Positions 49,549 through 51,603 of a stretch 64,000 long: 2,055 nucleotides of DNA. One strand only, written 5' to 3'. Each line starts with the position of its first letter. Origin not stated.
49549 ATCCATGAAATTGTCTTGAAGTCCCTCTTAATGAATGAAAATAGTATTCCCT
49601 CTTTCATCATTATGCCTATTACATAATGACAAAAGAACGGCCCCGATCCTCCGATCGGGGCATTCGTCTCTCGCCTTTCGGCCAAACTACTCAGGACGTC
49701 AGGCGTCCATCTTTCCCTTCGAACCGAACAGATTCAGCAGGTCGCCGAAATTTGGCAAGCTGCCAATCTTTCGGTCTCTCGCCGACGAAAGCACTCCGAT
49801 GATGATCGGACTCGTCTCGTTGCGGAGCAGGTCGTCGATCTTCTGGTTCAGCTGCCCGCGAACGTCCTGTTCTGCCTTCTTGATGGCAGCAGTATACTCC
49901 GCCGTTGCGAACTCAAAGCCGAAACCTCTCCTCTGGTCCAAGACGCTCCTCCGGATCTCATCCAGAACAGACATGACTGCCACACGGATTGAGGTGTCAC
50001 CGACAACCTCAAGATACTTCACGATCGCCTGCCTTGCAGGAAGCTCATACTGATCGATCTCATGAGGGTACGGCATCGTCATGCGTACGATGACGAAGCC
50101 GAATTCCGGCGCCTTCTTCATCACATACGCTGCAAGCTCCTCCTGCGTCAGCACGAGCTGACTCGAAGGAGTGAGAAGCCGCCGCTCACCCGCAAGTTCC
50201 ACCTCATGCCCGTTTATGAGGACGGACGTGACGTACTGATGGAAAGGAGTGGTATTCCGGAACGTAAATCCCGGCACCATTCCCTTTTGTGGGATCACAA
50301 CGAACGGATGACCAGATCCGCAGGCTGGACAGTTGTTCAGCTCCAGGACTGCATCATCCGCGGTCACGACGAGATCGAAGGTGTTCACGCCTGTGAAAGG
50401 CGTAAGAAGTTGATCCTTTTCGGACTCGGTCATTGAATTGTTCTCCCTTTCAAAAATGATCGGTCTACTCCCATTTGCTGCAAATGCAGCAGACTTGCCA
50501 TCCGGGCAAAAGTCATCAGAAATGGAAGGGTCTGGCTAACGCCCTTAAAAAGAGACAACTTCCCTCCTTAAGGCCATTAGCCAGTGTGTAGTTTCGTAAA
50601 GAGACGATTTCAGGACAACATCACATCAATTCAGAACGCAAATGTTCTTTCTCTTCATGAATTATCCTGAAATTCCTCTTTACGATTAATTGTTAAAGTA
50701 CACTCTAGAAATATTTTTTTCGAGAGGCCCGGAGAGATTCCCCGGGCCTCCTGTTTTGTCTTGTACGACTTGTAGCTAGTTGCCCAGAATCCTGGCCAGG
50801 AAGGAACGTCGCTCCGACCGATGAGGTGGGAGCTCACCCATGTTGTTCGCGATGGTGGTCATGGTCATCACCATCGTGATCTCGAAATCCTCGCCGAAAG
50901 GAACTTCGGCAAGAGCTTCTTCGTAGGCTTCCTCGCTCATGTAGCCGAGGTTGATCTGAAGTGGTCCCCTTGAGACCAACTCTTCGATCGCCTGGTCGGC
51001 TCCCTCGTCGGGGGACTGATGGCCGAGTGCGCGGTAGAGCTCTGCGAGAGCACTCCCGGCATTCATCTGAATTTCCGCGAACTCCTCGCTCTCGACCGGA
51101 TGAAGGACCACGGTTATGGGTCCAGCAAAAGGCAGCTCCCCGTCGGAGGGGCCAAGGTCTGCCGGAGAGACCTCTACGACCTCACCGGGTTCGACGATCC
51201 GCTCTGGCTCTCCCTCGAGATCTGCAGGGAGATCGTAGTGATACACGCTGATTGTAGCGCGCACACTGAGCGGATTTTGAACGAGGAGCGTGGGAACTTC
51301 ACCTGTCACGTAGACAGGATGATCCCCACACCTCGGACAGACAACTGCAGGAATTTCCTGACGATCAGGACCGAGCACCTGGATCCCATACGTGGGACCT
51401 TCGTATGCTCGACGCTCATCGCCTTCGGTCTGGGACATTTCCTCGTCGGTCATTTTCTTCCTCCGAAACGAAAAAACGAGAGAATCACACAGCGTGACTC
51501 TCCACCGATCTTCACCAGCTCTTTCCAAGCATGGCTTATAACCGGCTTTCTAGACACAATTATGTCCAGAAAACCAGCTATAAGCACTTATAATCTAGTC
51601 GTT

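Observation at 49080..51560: High-GC island encoding a paralogous pair of unknown proteins with a shared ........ half-knuckle, plus a small protein, each gene with its own terminator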

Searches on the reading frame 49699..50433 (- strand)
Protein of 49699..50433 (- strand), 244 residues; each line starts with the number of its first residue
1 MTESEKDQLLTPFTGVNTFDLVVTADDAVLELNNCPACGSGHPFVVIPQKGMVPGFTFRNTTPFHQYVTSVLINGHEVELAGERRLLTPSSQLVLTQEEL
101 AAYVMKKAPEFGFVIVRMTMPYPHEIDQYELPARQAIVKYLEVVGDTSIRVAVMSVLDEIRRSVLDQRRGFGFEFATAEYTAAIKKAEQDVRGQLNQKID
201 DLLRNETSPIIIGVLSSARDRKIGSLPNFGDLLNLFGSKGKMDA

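Call 3: search_protein_families(library=pfam, proteins=[window:49699-50433:-], max_evalue=0.1)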
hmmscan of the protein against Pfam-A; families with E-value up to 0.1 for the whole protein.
window:49699-50433:- (244 aa): 1 family
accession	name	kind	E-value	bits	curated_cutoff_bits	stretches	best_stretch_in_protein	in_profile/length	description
PF02753.23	PapD_C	-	0.024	15.4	22.8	1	59-95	2-38/63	Pili assembly chaperone PapD, C-terminal domain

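Call 9: search_protein_families(library=phrogs, proteins=[window:49699-50433:-], max_evalue=1)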
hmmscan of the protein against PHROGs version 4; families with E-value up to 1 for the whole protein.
window:49699-50433:- (244 aa): 3 families
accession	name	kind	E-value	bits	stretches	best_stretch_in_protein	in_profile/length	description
phrog_16973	-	unknown function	0.0039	17.5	1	23-89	138-203/257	-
phrog_30275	-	unknown function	0.28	12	1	61-92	73-103/136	-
phrog_17333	-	unknown function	0.29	12.3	1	110-177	43-101/130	-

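Call 10: search_protein_families(library=padloc, proteins=[window:49699-50433:-], max_evalue=1)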
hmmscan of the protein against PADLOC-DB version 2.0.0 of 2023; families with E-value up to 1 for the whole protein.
window:49699-50433:- (244 aa): 0 families

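Call 11: search_protein_families(library=ncbifam, proteins=[window:49699-50433:-], max_evalue=1)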
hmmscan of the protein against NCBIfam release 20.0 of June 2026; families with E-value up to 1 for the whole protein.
window:49699-50433:- (244 aa): 1 family
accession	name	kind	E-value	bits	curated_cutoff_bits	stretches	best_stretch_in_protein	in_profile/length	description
NF007373.0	PRK09875.1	equivalog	0.17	11.3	486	1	138-206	223-286/292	phosphotriesterase-related protein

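Call 12: find_homologous_proteins(query=window:49699-50433:-, max_evalue=0.01)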
Query window:49699-50433:- (244 aa): 2 proteins with E <= 0.01 among 752 candidates.
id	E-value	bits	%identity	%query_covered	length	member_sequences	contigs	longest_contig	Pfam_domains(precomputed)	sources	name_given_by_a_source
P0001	1.4e-156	537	100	100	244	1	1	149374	-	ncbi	-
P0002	6.2e-110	384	69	100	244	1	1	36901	-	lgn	-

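Call 13: find_encoding_contigs(protein=P0002, flank=10000)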
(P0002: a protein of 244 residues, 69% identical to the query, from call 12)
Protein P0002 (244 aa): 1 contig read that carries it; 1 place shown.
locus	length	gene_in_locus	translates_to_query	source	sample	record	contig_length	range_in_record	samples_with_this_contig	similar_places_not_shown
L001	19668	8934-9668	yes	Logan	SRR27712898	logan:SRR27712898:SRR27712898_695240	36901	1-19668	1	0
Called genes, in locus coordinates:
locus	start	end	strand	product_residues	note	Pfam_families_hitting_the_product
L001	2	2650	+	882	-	?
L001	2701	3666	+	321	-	PF13354:Beta-lactamase2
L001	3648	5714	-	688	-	PF13620:CarboxypepD_reg (weak), PF13715:CarbopepD_reg_2 (weak)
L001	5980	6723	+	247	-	PF13399:LytR_C (weak)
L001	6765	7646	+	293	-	PF16285:DUF4931_N (weak), PF01087:GalP_UDP_transf (weak)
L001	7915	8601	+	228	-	-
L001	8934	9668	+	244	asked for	-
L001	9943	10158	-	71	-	PF12728:HTH_17, PF00376:MerR (weak), PF13411:MerR_1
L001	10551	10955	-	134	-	PF00293:NUDIX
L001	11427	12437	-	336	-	PF08541:ACP_syn_III_C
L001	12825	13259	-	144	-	PF16320:Ribosomal_L12_N, PF00542:Ribosomal_L12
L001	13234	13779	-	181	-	PF00466:Ribosomal_L10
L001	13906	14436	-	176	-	-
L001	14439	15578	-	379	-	-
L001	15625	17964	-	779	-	-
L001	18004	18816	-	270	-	PF00687:Ribosomal_L1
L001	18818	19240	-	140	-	PF03946:Ribosomal_L11_N, PF00298:Ribosomal_L11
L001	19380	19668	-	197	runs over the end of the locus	PF02357:NusG, PF00467:KOW (weak)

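Call 14: find_encoding_contigs(protein=P0001, flank=10000)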
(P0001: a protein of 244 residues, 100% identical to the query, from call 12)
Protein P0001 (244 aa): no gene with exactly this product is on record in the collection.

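Call 41: predict_structure(alignment_id=A5)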
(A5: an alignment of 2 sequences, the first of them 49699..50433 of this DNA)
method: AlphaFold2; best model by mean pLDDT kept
length: 244 residues; sequences in the alignment: 2
mean_pLDDT: 42.5   pTM: 0.46
mean pLDDT of the five models: 42.5, 37.7, 36.3, 30.2, 28.6
residues with pLDDT >= 90: 0; 70-90: 8; 50-70: 56; < 50: 180
segments of 3 or more residues with pLDDT < 50: 1-20, 24-53, 106-110, 120-153, 155-244
pLDDT, mean of each block of 10 residues (from residue 1): 32 37 43 33 45 55 58 64 67 68 54 54 42 41 41 46 34 25 29 37 33 26 31 31 26
secondary structure, 60 per line:
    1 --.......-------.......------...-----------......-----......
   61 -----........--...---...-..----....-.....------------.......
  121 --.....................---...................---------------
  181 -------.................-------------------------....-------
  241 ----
elements in order: H3-9 E17-23 E44-49 E55-60 E66-73 E76-78 E92-95 H97-101 E114-120 H123-143 H147-165 H188-204 H230-233

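Call 46: find_related_loci(query=A5, collection=viral_contigs, flank=10000)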
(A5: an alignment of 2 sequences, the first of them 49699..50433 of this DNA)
Query A5 (244 aa) in viral_contigs; peptide patterns used: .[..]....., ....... (x = any residue, [..] = any of these).
118 stretches matched a pattern, but none encodes a relative of the query by tblastn (E <= 1e-3).

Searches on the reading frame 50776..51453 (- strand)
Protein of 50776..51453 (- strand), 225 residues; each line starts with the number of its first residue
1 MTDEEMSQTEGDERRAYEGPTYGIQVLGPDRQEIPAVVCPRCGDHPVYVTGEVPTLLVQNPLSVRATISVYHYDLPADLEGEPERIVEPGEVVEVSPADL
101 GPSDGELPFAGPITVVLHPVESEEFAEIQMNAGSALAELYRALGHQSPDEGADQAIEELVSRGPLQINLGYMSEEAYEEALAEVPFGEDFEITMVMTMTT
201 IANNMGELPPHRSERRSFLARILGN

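Call 3: search_protein_families(library=pfam, proteins=[window:50776-51453:-], max_evalue=0.1)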
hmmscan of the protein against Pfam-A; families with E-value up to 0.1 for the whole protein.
window:50776-51453:- (225 aa): 0 families

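Call 9: search_protein_families(library=phrogs, proteins=[window:50776-51453:-], max_evalue=1)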
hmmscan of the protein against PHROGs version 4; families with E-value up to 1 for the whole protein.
window:50776-51453:- (225 aa): 1 family
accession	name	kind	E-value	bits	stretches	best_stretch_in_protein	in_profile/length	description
phrog_34024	-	unknown function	0.039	15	1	39-66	32-59/62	-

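Call 10: search_protein_families(library=padloc, proteins=[window:50776-51453:-], max_evalue=1)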
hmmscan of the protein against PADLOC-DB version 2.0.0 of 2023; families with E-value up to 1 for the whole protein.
window:50776-51453:- (225 aa): 0 families

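Call 11: search_protein_families(library=ncbifam, proteins=[window:50776-51453:-], max_evalue=1)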
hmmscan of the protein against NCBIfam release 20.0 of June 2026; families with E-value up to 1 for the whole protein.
window:50776-51453:- (225 aa): 0 families

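Call 25: find_homologous_proteins(query=window:50776-51453:-, max_evalue=0.1)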
Query window:50776-51453:- (225 aa): 3 proteins with E <= 0.1 among 1448 candidates.
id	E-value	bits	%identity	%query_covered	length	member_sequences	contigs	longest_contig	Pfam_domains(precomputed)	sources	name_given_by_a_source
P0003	1.3e-143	494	100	100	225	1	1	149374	-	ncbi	-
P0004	9.2e-86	305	61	100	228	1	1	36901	-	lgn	-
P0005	6.3e-51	191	49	96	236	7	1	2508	-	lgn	-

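Call 27: find_encoding_contigs(protein=P0005, flank=10000, max_places=10)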
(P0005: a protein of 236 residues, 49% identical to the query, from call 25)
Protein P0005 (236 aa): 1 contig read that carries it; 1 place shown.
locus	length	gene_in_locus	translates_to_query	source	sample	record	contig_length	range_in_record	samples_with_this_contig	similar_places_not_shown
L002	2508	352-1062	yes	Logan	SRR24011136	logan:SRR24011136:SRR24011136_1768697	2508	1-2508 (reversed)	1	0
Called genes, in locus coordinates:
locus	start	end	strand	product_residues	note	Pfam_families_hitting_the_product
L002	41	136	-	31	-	-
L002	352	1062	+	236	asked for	-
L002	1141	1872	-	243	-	PF02698:DUF218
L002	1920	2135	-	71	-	PF12728:HTH_17, PF00376:MerR (weak), PF13411:MerR_1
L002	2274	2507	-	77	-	?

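Call 43: search_protein_representatives(alignment_id=A4)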
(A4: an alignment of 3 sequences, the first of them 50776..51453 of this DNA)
Query: 3 sequences, 228 profile positions. Proteins with E-value up to 0.001 (for the whole library): 3; up to 1e-10: 2; up to 1e-30: 2. The best 3 are listed.
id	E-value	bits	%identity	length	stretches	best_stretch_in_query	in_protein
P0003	1.1e-123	427.4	-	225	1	1-228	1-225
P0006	1.7e-104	364.6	-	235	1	1-227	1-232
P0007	8.1e-04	35.2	-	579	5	24-83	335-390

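Call 45: find_related_loci(query=A4, collection=viral_contigs, flank=10000)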
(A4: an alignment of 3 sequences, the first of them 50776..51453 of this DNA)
Query A4 (225 aa) in viral_contigs; peptide patterns used: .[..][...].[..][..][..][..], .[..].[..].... (x = any residue, [..] = any of these).
114 stretches matched a pattern, but none encodes a relative of the query by tblastn (E <= 1e-3).

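Call 49: predict_structure(alignment_id=A4)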
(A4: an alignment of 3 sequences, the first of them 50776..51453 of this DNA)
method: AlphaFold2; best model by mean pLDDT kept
length: 225 residues; sequences in the alignment: 3
mean_pLDDT: 64.0   pTM: 0.59
mean pLDDT of the five models: 64.0, 60.1, 59.3, 52.9, 41.2
residues with pLDDT >= 90: 18; 70-90: 87; 50-70: 52; < 50: 68
segments of 3 or more residues with pLDDT < 50: 1-14, 146-148, 157-162, 185-225
pLDDT, mean of each block of 10 residues (from residue 1): 36 50 81 83 77 87 83 85 89 91 56 82 65 61 56 51 69 83 49 27 30 34 32
secondary structure, 60 per line:
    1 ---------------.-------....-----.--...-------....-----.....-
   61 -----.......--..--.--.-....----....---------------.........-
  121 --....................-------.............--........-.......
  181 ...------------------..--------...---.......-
elements in order: E24-27 E36-38 E46-49 E55-59 E66-72 E84-87 E92-95 E111-119 H123-142 H150-162 E165-172 H174-183 H218-224

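Call 93: fold_search(model_id=the predicted structure, library=viral)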
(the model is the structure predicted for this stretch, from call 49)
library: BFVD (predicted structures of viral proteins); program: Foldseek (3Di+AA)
matches with E <= 10: 350; with E <= 0.001: 1
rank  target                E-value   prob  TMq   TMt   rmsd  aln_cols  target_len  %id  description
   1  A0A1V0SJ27            9.3e-04  1.00  0.41  0.42  14.8       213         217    9  Uncharacterized protein [Klosneuvirus KNV1]
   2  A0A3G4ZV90            2.7e-03  1.00  0.31  0.24   5.7       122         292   12  Uncharacterized protein [Edafosvirus sp.]
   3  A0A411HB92            4.7e-03  1.00  0.30  0.38   4.8       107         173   13  Uncharacterized protein [Homarus gammarus nudivirus]
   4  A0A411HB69            8.2e-03  0.99  0.30  0.42   4.4       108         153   14  Uncharacterized protein [Homarus gammarus nudivirus]
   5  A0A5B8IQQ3            8.2e-03  0.97  0.28  0.25   5.7       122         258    9  Uncharacterized protein [Mimiviridae sp. ChoanoV1]
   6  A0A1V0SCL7            1.1e-02  0.97  0.34  0.32   7.6       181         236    6  Uncharacterized protein [Indivirus ILV1]
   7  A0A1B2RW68            1.5e-02  0.84  0.20  0.35  10.5       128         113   12  Uncharacterized protein [Lymphocystis disease virus 3]
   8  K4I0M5                1.7e-02  0.57  0.18  0.25   9.0       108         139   17  Uncharacterized protein [Lactobacillus phage ATCC 8014-B2]
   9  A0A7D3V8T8            3.2e-02  0.60  0.30  0.30  15.6       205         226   11  Uncharacterized protein [Fadolivirus FV1/VV64]
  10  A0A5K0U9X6            3.4e-02  0.84  0.27  0.20   6.0       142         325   10  Uncharacterized protein [Yasminevirus sp. GU-2018]
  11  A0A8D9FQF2            3.9e-02  0.96  0.31  0.22   5.5       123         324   10  SHOCT domain-containing protein [uncultured marine phage]
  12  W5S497                4.4e-02  0.35  0.28  0.29  19.9       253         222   12  Uncharacterized protein [Pithovirus sibericum]
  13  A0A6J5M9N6            4.7e-02  0.66  0.22  0.26  12.6       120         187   10  Uncharacterized protein [uncultured Caudovirales phage]
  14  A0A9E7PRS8            4.7e-02  0.60  0.24  0.35   8.2       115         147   12  Immediate-early protein [Largemouth bass virus]
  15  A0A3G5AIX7            5.3e-02  0.89  0.30  0.21   5.4       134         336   13  Uncharacterized protein [Sylvanvirus sp.]
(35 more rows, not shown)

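Call 94: fold_search(model_id=the predicted structure, library=pdb)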
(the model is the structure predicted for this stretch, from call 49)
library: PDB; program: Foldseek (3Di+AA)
matches with E <= 10: 538; with E <= 0.001: 0
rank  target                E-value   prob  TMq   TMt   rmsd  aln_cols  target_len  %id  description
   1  6fq0_A                5.3e-03  0.87  0.24  0.26   8.3       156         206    8  Crystal structure of the CsuC-CsuA/B chaperone-subunit preassembly complex of the archaic chaperone-usher Csu pili of  (released 2018-09-26)
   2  1z9o_A                6.4e-03  0.80  0.22  0.36  10.4       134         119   16  1.9 Angstrom Crystal Structure of the Rat VAP-A MSP Homology Domain in Complex with the Rat ORP1 FFAT Motif (released 2005-07-19)
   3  1z9l                  1.3e-02  0.82  0.23  0.37  10.0       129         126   15  1.7 Angstrom Crystal Structure of the Rat VAP-A MSP Homology Domain (released 2005-07-19)
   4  6fq0_C                1.4e-02  0.72  0.24  0.25   9.1       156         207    8  Crystal structure of the CsuC-CsuA/B chaperone-subunit preassembly complex of the archaic chaperone-usher Csu pili of  (released 2018-09-26)
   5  7x14_A                1.4e-02  0.69  0.21  0.36  11.1       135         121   10  Crystal structure of phospho-FFAT motif of MIGA2 bound to VAPB (released 2022-09-14)
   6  6tqr_A                1.8e-02  0.93  0.24  0.41  10.7       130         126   14  The crystal structure of the MSP domain of human VAP-A in complex with the Phospho-FFAT motif of STARD3. (released 2020-11-18)
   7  7ptb                  2.0e-02  0.63  0.28  0.21  12.4       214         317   10  Crystal structure of the SPD-2 domain of human CEP192 (released 2022-04-06)
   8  2rr3_MODEL_1_A        2.2e-02  0.66  0.22  0.35   9.9       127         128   16  Solution structure of the complex between human VAP-A MSP domain and human OSBP FFAT motif (released 2010-03-23)
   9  3s3p_A                2.4e-02  0.38  0.15  0.07   8.8        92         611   21  Transglutaminase 2 in complex with a novel inhibitor (released 2012-06-06)
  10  8hqu                  2.7e-02  0.82  0.22  0.37   9.4       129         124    9  Crystal structure of the major sperm protein domain of SCS2 from saccharomyces cerevisiae (released 2023-12-27)
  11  7b2p_B                2.7e-02  0.54  0.16  0.07   6.3        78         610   20  Cryo-EM structure of complement C4b in complex with nanobody B5 (released 2022-03-02)
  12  6lp4                  2.9e-02  0.69  0.25  0.40  11.1       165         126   12  Structural basis and functional analysis epo1-bem3p complex for bud growth (released 2021-01-13)
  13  1grw_A                3.0e-02  0.89  0.24  0.39   6.4       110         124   17  C. elegans major sperm protein (released 2002-06-13)
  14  2cri_MODEL_1_A        3.0e-02  0.54  0.22  0.31  10.4       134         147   16  Solution structure of the MSP domain of mouse VAMP-associated proteinA (released 2005-11-20)
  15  5d6h_A                4.4e-02  0.51  0.23  0.24  10.3       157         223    8  Crystal structure of CsuC-CsuA/B chaperone-major subunit pre-assembly complex from Csu biofilm-mediating pili of Acine (released 2015-11-04)
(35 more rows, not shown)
